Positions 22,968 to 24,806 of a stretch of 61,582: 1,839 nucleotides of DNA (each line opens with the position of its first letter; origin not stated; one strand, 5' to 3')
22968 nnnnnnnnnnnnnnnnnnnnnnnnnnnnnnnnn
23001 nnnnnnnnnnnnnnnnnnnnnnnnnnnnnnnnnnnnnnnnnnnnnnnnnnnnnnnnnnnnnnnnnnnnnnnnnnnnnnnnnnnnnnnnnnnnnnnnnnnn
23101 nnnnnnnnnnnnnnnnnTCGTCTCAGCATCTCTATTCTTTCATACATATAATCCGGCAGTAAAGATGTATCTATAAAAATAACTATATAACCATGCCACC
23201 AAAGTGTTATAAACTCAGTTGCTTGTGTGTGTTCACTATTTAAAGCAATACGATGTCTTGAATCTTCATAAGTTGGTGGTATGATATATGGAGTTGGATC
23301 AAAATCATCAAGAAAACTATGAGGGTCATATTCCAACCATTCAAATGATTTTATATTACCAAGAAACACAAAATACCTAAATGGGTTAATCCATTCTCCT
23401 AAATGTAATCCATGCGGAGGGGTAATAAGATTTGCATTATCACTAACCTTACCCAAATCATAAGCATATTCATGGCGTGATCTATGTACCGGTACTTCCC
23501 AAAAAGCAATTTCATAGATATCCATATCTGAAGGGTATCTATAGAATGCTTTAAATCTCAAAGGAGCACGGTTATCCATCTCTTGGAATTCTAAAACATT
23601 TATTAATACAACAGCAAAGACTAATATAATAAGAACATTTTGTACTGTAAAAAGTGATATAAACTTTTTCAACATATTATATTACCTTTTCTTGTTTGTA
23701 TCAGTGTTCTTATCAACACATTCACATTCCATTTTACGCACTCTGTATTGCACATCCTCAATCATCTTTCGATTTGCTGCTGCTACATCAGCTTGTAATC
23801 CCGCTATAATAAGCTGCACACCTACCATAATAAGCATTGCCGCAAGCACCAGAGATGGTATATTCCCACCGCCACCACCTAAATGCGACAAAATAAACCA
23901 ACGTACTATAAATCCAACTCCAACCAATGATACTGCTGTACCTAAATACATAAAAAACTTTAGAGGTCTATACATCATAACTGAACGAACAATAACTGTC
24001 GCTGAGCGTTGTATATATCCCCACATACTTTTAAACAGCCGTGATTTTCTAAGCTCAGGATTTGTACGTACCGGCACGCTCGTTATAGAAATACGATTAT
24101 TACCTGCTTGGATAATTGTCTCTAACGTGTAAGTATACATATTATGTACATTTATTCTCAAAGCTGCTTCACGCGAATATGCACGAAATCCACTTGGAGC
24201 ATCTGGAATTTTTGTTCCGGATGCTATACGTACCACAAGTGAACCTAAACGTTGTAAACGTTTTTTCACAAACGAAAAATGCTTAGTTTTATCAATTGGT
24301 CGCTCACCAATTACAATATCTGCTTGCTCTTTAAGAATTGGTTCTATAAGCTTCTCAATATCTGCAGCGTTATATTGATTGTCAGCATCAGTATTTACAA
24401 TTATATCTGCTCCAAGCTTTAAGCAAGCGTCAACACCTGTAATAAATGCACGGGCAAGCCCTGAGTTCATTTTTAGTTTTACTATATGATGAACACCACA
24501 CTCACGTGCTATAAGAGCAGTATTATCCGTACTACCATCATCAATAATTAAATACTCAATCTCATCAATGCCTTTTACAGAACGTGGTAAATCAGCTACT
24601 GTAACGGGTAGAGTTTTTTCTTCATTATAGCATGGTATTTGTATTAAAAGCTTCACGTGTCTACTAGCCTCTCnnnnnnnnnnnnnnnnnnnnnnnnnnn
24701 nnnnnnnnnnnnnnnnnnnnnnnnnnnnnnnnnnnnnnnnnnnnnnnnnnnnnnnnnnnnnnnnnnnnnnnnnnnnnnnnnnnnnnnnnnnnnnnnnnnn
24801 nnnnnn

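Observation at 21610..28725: Duplicated two-part membrane module (TM-anchored ~150-aa ectodomain + ~500-aa polytopic protein) wired to GT2 enzymes: candidate undescribed extracytoplasmic glycosylation machine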

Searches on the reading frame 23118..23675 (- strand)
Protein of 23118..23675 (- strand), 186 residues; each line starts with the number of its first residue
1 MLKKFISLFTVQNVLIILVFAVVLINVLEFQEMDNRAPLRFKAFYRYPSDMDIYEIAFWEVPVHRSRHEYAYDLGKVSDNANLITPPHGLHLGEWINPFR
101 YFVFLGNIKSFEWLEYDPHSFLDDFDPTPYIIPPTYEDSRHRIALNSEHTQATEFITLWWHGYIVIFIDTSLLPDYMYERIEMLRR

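Call 5: search_protein_families(library=pfam, proteins=[window:23118-23675:-], max_evalue=0.01)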
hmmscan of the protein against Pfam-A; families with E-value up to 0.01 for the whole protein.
window:23118-23675:- (186 aa): 0 families

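Call 6: search_protein_families(library=ncbifam, proteins=[window:23118-23675:-], max_evalue=1)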
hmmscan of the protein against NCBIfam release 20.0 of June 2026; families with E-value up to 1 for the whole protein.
window:23118-23675:- (186 aa): 0 families

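Call 10: search_solved_structures(query=window:23118-23675:-, max_evalue=10)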
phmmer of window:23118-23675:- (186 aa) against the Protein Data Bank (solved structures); distinct sequences matched with E-value up to 10: 1.
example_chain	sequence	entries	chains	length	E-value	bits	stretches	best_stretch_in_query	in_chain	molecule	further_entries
7mq8_NH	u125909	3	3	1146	0.11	15.2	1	17-87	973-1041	Nucleolar protein 6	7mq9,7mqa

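Call 15: find_homologous_proteins(query=window:23118-23675:-, max_evalue=0.01)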
Query window:23118-23675:- (186 aa): 1 proteins with E <= 0.01 among 16 candidates.
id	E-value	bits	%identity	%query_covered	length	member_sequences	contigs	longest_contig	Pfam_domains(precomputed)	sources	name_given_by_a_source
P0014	1.6e-123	428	100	100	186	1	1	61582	-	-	-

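Call 44: find_homologous_proteins(query=A4, max_evalue=0.01)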
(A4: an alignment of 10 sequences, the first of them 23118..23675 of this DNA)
Query A4 (10 sequences) (186 aa, profile of the alignment): 4 proteins with E <= 0.01 among 2759 candidates.
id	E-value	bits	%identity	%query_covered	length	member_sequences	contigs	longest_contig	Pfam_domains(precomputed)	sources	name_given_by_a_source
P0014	1.7e-55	205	100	100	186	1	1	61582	-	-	-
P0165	6.7e-46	174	-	-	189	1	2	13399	-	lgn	-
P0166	1.1e-45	173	21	60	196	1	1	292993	-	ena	-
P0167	1.2e-42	163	63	4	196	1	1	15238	-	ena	-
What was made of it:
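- Tried and rejected: With a 10-sequence profile it found only 4 proteins (calls 15, 44).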

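Call 84: search_solved_structures(query=A8, max_evalue=10)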
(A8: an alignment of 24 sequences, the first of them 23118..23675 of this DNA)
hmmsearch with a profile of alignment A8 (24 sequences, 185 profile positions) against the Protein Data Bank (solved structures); distinct sequences matched with E-value up to 10: 4.
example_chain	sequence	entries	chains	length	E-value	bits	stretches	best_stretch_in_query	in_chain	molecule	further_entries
4f6a_A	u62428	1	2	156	0.21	14.3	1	81-122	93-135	BH1408 protein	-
4e0a_A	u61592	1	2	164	0.22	14.2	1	81-122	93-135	BH1408 protein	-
4v6m_AZ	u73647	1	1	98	1.3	11.7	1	74-123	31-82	Cell division protein FtsQ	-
8i0o_A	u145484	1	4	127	1.6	11.4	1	34-81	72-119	Transthyretin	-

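Call 85: search_protein_families(library=pfam, alignment_id=A8, max_evalue=1)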
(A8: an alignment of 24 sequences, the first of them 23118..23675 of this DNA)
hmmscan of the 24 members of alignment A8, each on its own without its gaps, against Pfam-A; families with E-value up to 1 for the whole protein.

A. member 1, window:23118-23675:- (186 aa): 0 families

B. families by the number of members that match (of 24 scanned): 6 families
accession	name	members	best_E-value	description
PF22429.2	HutF_N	1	0.018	Formimidoylglutamate deiminase HutF, N-terminal domain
PF05767.17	Pox_A14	1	0.021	Poxvirus virion envelope protein A14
PF07731.20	Cu-oxidase_2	1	0.14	Multicopper oxidase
PF06983.19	3-dmu-9_3-mt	1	0.16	3-demethylubiquinone-9 3-methyltransferase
PF21668.3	RPOC_hybrid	1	0.17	DNA-directed RNA polymerase subunit beta', hybrid domain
PF04465.17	DUF499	1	0.27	Protein of unknown function (DUF499)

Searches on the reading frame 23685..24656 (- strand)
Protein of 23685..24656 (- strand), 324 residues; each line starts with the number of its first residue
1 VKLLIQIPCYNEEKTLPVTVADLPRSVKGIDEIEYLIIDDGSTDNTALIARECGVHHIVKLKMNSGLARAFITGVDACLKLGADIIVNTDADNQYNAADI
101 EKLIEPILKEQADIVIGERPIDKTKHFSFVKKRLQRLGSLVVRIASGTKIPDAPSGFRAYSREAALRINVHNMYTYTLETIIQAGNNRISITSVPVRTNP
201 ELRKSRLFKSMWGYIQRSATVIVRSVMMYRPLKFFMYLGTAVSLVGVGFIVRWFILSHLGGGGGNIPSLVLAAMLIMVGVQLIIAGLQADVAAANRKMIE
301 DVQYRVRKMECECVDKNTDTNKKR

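Call 5: search_protein_families(library=pfam, proteins=[window:23685-24656:-], max_evalue=0.01)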
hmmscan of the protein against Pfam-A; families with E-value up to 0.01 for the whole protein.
window:23685-24656:- (324 aa): 1 family
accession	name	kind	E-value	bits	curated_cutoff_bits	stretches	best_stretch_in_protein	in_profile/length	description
PF00535.33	Glycos_transf_2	-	2.8e-26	92.9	23.3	1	7-165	4-164/168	Glycosyl transferase family 2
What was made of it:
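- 23682..24656 (-): GT2 of the polyprenyl-phosphate sugar synthase type (GtrB/ArnC/DPMS/AglJ-like, 324 aa) with two C-terminal TM helices. Predicted to make the Und-P-sugar donor. It lies between the two pairs. Pfam GT2 (call 5).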

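Call 6: search_protein_families(library=ncbifam, proteins=[window:23685-24656:-], max_evalue=1)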
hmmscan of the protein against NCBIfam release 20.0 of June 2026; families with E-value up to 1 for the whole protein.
window:23685-24656:- (324 aa): 22 families
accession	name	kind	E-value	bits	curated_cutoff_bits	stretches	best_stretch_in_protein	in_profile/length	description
TIGR04182.1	glyco_TIGR04182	equivalog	2.1e-31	109.4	325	1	5-296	4-286/293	S-layer glycoprotein N-glycosyltransferase AglJ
NF058614.1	PPMAGASynPpgS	equivalog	2.6e-20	72.8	370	1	5-196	4-194/226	polyprenyl-phospho-N-acetylgalactosaminyl synthase PpgS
NF007986.1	PRK10714.1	equivalog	5.1e-15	55.3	529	1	3-309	8-307/316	undecaprenyl-phosphate 4-deoxy-4-formamido-L-arabinose transferase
NF041391.1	DPhHxTase_Halo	equivalog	2.6e-12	46.2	375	1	9-196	3-181/213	dolichyl-phosphate hexose transferase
NF047588.1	GlcsyltransPgfSStrep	equivalog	3.5e-12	46.1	500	1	1-288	1-283/308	glycosyltransferase PgfS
TIGR03937.1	PgaC_IcaA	equivalog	2.5e-08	33.3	422.3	1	5-110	49-153/407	poly-beta-1,6-N-acetyl-D-glucosamine synthase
TIGR04283.1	glyco_like_mftF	equivalog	9.8e-07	28.6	182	1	5-75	3-68/221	TIGR04283 family arsenosugar biosynthesis glycosyltransferase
NF010496.0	PRK13915.1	equivalog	1.8e-06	27.3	262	1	5-115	35-151/307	glucosyl-3-phosphoglycerate synthase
NF041875.1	EPS_EpsD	equivalog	2.1e-06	27.4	370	1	5-124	3-121/325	exopolysaccharide biosynthesis glycosyltransferase EpsD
NF007482.0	PRK10073.1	equivalog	3.8e-06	26.1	423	1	2-115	7-118/334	glycosyltransferase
TIGR01556.1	rhamnosyltran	subfamily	5.4e-05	22.5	200.55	1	32-131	21-123/281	rhamnosyltransferase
NF041865.1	EpsU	equivalog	0.0002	20.5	700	1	3-97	41-137/394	exopolysaccharide biosynthesis GT2 family glycosyltransferase EpsU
NF047683.1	TeichurnBiosyTuaG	equivalog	0.00038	20.2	400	1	5-111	10-115/252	teichuronic acid biosynthesis protein TuaG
TIGR04242.1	nodulat_NodC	equivalog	0.00043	19.3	550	1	6-113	53-162/395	chitooligosaccharide synthase NodC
TIGR03469.1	HpnB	hypoth_equivalog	0.00054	19.1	379.25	1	5-115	48-168/386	hopene-associated glycosyltransferase HpnB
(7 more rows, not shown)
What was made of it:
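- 23682..24656 (-): NCBIfam best hits AglJ, PpgS, ArnC, PgfS (call 6).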

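Call 59: search_solved_structures(query=window:23685-24656:-, max_evalue=0.00001)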
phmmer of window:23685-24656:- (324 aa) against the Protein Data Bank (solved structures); distinct sequences matched with E-value up to 0.00001: 9.
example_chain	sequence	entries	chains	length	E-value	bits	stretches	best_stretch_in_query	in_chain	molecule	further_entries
5mlz_A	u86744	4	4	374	5.9e-13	52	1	1-253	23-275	Dolichol monophosphate mannose synthase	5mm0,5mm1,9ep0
9hwj_A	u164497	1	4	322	8.9e-12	48.1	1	2-291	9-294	Undecaprenyl-phosphate 4-deoxy-4-formamido-L-arabinose transferase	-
9bhc_C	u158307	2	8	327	5.4e-11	45.5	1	2-292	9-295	Undecaprenyl-phosphate 4-deoxy-4-formamido-L-arabinose transferase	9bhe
8vxh_A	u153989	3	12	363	7.3e-11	45.1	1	2-292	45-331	Undecaprenyl-phosphate 4-deoxy-4-formamido-L-arabinose transferase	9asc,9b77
5eke_A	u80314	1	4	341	1.2e-07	34.5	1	2-290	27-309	Uncharacterized glycosyltransferase sll0501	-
5ekp_C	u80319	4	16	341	2.6e-07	33.4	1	2-290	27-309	Uncharacterized glycosyltransferase sll0501 | Glycosyltransferase sll0501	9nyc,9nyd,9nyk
9nye_A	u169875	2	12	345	2.7e-07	33.4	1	2-290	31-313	Glycosyltransferase sll0501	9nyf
2z87_A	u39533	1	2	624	1.1e-06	31.4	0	4-56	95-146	Chondroitin synthase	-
2z86_A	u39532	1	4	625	1.1e-06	31.4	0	4-56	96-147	Chondroitin synthase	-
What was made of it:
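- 23682..24656 (-): PDB hits DPMS 5mlz, ArnC 9hwj/9bhc/8vxh and GtrB 5ekp, full length (call 59).
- On Polyprenyl-phosphate glycosyltransferases of GT2 (GtrB/CsbB/ArnC/DPMS/AglJ type), for the 324-aa protein: PDB hits DPMS 6e-13, ArnC 9e-12 and GtrB 1e-7, covering residues 1-292 (call 59).
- Checked: GT2 at 23682-24656: its best full-length matches, through the two C-terminal TM helices, are polyprenyl-phosphate sugar synthases (AglJ, PpgS, ArnC, PgfS in NCBIfam; DPMS, ArnC, GtrB in PDB) (calls 6, 59).
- The GT2 next to the pair is of the DPMS/ArnC/GtrB type (calls 6, 59).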
